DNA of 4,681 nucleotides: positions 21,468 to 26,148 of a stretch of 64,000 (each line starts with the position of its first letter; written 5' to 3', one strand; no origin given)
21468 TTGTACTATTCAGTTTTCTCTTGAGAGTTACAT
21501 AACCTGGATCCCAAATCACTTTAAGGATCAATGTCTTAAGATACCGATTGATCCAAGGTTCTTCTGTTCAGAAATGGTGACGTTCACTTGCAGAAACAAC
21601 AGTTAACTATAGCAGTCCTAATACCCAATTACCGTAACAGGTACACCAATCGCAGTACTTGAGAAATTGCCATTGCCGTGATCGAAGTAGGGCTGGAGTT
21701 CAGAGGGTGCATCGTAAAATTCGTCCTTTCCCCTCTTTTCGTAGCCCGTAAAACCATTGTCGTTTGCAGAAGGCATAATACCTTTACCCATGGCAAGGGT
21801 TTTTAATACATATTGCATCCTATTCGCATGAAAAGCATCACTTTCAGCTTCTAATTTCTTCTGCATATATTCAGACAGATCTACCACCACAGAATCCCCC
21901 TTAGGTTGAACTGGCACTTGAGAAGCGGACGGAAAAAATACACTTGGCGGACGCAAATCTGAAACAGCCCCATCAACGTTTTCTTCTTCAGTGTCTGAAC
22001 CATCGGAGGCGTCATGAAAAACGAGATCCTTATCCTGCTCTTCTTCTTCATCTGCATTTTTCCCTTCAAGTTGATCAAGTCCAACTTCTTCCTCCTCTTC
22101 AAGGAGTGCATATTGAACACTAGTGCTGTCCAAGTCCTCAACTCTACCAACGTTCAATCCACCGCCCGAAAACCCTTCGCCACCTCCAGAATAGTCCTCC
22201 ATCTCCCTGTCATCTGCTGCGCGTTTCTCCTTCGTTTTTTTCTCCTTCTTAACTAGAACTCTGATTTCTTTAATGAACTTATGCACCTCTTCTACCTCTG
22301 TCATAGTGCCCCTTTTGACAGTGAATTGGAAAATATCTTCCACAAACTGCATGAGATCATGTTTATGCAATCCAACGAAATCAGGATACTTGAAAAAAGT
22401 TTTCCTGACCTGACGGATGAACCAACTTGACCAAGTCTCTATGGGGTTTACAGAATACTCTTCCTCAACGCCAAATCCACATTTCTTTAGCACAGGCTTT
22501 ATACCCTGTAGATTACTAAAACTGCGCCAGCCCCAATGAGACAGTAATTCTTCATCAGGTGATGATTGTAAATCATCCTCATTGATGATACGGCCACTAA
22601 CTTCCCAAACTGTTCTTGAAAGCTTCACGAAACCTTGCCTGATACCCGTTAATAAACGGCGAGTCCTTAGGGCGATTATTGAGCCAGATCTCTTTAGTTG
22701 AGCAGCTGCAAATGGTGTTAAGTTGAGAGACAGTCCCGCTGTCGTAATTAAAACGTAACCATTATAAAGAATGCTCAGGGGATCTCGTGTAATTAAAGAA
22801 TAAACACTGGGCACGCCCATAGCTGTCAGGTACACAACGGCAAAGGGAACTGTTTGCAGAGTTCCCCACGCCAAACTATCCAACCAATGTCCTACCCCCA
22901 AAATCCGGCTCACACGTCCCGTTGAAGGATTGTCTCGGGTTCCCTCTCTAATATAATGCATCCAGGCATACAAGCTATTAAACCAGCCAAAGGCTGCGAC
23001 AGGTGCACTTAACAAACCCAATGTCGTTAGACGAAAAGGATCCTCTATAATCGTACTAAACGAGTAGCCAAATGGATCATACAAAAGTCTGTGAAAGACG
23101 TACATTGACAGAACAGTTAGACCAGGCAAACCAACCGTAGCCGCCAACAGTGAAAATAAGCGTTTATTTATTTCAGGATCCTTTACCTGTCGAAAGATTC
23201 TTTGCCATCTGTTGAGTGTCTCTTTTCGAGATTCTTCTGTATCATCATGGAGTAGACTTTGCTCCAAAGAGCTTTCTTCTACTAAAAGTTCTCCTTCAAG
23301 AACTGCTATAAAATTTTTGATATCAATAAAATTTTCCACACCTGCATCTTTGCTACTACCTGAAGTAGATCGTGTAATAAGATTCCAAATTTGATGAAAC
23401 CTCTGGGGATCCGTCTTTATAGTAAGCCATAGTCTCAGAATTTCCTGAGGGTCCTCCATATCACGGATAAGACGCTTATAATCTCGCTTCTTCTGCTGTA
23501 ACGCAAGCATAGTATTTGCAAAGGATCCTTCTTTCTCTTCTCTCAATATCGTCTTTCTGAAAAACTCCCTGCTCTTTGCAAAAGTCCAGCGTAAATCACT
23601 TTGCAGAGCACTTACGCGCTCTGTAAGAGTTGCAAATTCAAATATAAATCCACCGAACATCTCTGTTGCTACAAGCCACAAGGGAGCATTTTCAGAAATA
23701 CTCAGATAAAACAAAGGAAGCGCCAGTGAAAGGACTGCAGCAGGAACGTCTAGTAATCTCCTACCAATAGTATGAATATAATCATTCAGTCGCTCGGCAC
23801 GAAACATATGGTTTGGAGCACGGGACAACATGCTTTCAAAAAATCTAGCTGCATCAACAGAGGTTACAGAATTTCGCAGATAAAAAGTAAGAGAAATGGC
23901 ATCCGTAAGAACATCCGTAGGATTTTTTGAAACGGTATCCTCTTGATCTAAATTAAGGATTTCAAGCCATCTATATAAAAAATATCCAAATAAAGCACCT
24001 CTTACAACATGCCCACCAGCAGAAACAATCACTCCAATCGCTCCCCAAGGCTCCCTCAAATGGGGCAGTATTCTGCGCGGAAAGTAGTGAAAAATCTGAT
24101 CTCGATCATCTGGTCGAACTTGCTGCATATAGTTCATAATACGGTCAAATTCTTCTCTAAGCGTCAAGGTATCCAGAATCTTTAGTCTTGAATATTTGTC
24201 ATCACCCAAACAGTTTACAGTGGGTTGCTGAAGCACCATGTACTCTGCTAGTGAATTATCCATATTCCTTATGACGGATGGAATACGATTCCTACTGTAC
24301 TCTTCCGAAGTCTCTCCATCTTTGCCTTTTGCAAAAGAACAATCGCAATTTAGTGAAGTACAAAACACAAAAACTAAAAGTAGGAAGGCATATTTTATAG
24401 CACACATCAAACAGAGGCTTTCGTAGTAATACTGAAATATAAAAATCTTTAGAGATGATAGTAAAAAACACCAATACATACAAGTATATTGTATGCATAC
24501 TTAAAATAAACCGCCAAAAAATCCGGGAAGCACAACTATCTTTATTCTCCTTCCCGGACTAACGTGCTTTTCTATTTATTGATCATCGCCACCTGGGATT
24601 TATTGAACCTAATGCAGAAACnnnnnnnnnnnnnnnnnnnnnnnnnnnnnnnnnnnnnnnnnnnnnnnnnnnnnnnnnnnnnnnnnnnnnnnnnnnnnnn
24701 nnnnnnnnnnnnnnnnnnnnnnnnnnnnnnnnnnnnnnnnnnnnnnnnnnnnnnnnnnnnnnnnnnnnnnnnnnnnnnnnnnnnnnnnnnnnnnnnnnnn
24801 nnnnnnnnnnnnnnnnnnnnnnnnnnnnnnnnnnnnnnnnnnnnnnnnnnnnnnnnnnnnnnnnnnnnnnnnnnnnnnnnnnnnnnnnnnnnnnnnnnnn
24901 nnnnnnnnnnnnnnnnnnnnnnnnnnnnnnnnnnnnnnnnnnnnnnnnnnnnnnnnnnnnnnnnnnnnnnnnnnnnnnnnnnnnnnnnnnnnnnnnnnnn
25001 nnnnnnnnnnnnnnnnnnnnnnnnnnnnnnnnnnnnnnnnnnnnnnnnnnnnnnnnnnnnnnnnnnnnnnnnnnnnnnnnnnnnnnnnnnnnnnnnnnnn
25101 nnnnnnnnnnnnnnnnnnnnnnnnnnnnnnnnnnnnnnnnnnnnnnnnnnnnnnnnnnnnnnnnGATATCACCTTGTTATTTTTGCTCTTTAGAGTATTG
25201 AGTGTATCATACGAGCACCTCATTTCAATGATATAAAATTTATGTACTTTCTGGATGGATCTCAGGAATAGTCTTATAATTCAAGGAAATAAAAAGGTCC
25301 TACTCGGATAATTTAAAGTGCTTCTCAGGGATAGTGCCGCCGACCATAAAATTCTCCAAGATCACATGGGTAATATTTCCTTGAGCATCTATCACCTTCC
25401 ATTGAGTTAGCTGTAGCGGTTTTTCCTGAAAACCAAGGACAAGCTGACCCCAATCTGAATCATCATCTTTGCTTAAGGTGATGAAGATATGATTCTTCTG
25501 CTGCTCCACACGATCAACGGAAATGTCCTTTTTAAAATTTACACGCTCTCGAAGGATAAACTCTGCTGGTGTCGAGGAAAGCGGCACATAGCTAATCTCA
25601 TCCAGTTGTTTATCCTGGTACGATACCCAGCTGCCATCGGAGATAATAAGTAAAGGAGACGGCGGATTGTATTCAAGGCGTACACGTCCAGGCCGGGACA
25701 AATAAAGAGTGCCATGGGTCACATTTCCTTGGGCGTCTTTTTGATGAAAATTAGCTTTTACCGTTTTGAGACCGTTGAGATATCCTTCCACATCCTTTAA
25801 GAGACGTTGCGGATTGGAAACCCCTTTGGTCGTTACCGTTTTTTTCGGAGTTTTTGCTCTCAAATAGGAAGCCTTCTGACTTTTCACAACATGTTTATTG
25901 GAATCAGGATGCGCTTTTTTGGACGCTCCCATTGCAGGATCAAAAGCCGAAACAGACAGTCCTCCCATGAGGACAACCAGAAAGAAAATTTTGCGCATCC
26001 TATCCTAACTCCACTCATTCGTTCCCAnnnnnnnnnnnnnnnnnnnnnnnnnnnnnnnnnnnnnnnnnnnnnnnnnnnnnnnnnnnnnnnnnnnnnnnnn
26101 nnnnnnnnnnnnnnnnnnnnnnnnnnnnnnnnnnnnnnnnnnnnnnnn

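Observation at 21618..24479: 953-aa polytopic membrane protein with Glu-rich disordered C-terminus: candidate secreted or host-interaction effector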

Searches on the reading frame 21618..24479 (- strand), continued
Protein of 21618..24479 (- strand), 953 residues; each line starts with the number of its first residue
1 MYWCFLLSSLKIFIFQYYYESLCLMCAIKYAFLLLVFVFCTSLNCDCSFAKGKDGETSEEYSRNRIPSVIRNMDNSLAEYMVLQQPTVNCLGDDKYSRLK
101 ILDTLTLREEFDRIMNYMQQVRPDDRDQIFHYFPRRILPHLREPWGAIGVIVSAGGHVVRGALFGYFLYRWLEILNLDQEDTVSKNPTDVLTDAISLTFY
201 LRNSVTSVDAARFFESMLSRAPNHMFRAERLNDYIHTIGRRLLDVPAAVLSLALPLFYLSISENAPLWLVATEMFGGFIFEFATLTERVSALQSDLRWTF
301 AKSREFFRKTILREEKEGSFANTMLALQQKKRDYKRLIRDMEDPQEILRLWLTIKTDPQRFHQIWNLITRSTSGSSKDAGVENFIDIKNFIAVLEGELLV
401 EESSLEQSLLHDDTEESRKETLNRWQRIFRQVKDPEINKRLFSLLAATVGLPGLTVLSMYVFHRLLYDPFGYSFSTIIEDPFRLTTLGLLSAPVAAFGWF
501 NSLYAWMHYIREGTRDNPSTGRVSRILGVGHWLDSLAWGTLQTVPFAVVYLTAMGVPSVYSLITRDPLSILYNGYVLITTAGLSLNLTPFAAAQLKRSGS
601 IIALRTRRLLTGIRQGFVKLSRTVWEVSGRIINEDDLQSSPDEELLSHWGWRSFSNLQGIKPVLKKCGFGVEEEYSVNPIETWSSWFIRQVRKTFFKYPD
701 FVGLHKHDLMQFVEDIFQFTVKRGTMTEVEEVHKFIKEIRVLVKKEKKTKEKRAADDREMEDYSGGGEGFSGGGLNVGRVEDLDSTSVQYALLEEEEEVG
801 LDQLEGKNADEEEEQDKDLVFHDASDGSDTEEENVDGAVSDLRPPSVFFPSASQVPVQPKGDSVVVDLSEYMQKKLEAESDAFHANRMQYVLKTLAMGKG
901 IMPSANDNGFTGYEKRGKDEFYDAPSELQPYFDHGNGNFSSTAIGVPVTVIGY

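Call 66: search_solved_structures(query=A1, max_evalue=10, show_alignments=1)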
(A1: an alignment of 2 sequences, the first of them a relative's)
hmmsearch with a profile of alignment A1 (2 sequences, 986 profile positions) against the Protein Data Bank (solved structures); distinct sequences matched with E-value up to 10: 17.
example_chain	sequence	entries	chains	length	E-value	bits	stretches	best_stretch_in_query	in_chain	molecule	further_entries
3tb8_A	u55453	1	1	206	0.045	14.6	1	841-924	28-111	Protein Nef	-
6uri_N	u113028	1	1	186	0.049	14.5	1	844-924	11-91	Protein Nef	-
4emz_C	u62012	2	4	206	0.06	14.2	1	844-924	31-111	Protein Nef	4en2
8d4c_N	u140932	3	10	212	0.064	14.1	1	844-924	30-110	Protein Nef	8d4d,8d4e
8d4f_L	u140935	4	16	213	0.065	14.1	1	844-924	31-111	Protein Nef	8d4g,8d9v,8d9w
7ux3_N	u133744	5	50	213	0.065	14.1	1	844-924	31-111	Protein Nef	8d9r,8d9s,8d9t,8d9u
2e7v_A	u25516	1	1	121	0.09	13.6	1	298-371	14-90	Transmembrane protease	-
6d83_T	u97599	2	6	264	0.098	13.5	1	844-924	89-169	Bone marrow stromal antigen 2,Protein Nef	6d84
6cm9_L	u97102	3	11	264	0.098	13.5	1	844-924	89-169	Bone marrow stromal antigen 2, Protein Nef chimera | Bone marrow stromal antigen 2, Nef protein chimera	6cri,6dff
7zb5_E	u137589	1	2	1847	0.55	11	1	92-157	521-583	Helicase-like protein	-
6g7e_B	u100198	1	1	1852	0.55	11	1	92-157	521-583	Helicase-like protein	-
7z7n_E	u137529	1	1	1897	0.57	11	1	92-157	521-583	Helicase-like protein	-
7z8s_E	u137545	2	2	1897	0.57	11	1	92-157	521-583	Helicase-like protein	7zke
4fqg_A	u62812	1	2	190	0.64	10.8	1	324-435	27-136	Transcription elongation regulator 1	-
7d7s_A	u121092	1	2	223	0.9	10.3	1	844-911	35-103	Protein Nef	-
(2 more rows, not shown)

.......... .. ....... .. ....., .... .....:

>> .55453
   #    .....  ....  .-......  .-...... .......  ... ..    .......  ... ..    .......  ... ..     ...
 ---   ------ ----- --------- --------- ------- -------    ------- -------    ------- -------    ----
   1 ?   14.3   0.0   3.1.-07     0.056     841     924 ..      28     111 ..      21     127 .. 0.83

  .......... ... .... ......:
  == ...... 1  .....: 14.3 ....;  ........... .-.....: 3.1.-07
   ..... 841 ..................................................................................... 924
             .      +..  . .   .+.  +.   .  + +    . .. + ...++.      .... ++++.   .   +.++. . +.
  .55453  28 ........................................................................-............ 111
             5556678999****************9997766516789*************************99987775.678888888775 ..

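Call 67: search_protein_families(library=padloc, proteins=[P0001, P0006], max_evalue=0.1)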
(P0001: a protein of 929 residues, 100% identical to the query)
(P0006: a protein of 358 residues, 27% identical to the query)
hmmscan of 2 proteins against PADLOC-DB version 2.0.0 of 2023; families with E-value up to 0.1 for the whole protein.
P0001 (929 aa): 1 family
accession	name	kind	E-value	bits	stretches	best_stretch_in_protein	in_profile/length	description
PDLC04002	PD-Lambda-5_A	-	0.023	11.8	1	679-871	220-393/471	-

P0006 (358 aa): 0 families

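Call 68: search_protein_families(library=phrogs, proteins=[P0001, P0006], max_evalue=0.1)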
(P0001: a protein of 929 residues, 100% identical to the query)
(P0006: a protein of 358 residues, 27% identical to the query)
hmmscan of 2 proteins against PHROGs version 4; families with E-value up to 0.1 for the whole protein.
P0001 (929 aa): 0 families

P0006 (358 aa): 0 families

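Call 76: search_dna_similar(query=P0001, collection=plasmids, mode=protein, max_evalue=0.01, max_rows=10)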
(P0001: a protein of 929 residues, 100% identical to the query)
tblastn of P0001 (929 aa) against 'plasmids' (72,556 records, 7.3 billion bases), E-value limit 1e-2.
No match.

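Call 77: search_dna_similar(query=P0001, collection=phages, mode=protein, max_evalue=0.01, max_rows=10)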
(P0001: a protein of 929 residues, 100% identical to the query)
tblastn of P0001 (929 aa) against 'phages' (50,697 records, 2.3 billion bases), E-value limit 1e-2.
No match.

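Call 78: search_protein_families(library=pfam, proteins=[P0006], max_evalue=0.01)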
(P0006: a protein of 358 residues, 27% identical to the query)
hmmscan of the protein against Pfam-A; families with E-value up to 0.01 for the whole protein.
P0006 (358 aa): 0 families

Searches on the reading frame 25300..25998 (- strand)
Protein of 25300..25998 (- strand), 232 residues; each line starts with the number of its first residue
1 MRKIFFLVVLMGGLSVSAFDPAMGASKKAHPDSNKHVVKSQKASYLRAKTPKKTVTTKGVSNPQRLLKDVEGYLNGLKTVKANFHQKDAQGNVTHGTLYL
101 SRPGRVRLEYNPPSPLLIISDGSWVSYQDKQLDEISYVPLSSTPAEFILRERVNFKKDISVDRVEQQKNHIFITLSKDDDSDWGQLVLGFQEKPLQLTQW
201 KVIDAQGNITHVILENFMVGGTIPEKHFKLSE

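Call 3: search_protein_families(library=pfam, proteins=[window:25300-25998:-], max_evalue=0.1)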
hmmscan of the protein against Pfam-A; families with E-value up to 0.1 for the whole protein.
window:25300-25998:- (232 aa): 2 families
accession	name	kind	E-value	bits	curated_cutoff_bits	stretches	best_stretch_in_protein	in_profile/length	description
PF03548.22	LolA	-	6.9e-31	107.7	23.6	1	76-230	2-164/165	Outer membrane lipoprotein carrier protein LolA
PF22414.1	Hia_Tpr_ring_dom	-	0.017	15.3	27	0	87-94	24-31/37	Trimeric autotransporter adhesin, Trp ring domain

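Call 4: search_protein_families(library=ncbifam, proteins=[window:25300-25998:-], max_evalue=0.1)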
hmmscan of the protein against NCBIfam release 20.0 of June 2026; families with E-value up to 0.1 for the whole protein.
window:25300-25998:- (232 aa): 5 families
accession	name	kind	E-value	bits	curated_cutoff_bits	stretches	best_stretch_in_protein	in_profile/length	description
TIGR00547.2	lolA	equivalog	3.7e-19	69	112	1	69-229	23-190/202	outer membrane lipoprotein periplasmic chaperone LolA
NF000661.0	PRK00031.1-3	equivalog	8.7e-08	31.8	255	1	80-230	61-214/225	outer membrane lipoprotein chaperone LolA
NF053544.1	LolA2_flexi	equivalog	3.4e-05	23.3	125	1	65-229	30-207/208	flexirubin biosynthesis/transport protein LolA2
NF053572.1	LolA1_Flavo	equivalog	0.00077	19.1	100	1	143-230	112-200/214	outer membrane lipoprotein periplasmic chaperone LolA1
NF000663.1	PRK00031.2-1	exception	0.041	13.4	120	1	76-173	19-120/168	LolA-like outer membrane lipoprotein chaperone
